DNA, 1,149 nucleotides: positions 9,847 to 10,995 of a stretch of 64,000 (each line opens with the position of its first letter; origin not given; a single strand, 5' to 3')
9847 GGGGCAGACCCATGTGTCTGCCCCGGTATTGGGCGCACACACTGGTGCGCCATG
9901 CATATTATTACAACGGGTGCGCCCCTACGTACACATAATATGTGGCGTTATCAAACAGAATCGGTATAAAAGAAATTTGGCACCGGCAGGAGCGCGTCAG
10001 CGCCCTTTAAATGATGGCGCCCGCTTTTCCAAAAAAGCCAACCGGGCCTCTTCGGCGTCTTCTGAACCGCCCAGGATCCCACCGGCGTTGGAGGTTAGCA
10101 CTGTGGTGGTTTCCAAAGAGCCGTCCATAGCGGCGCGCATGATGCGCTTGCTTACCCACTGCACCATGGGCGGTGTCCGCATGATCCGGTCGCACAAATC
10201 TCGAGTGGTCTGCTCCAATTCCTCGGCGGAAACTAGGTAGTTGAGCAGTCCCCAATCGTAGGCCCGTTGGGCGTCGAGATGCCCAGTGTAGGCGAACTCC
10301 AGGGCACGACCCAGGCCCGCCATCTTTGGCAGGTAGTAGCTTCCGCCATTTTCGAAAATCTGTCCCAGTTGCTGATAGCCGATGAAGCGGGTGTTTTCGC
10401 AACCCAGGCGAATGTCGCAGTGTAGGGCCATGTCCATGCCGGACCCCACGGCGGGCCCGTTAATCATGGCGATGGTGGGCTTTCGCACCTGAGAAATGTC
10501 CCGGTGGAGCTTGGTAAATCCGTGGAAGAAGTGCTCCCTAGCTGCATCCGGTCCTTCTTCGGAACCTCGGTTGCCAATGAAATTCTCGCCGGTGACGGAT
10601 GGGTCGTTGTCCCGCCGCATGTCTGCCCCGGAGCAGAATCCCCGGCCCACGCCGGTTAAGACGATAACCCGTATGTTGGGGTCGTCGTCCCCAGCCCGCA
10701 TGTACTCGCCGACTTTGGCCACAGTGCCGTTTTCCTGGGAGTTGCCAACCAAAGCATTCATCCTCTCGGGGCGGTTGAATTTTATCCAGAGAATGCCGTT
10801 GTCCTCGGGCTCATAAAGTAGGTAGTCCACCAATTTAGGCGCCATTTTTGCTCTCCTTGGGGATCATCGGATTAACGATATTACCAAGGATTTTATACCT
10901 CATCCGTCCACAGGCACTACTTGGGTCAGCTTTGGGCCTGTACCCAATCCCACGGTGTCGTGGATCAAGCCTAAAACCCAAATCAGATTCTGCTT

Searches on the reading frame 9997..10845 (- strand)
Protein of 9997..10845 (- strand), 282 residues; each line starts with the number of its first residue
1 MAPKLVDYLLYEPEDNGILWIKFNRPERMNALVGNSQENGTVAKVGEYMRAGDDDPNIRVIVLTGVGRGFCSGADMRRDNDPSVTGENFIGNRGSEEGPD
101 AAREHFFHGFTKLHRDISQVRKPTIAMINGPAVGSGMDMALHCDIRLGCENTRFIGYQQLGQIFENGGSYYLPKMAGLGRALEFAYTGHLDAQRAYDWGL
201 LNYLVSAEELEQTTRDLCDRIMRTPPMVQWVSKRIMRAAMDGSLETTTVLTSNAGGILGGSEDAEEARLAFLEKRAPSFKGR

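Call 14: search_protein_families(library=pfam, proteins=[window:9997-10845:-])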
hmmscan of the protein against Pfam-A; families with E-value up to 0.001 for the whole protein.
window:9997-10845:- (282 aa): 2 families
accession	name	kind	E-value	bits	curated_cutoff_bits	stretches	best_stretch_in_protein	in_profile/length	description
PF00378.25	ECH_1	-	2e-39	135.9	27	1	15-281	3-250/251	Enoyl-CoA hydratase/isomerase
PF16113.10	ECH_2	-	5.7e-23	82.4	27.2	1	20-223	3-190/335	Enoyl-CoA hydratase/isomerase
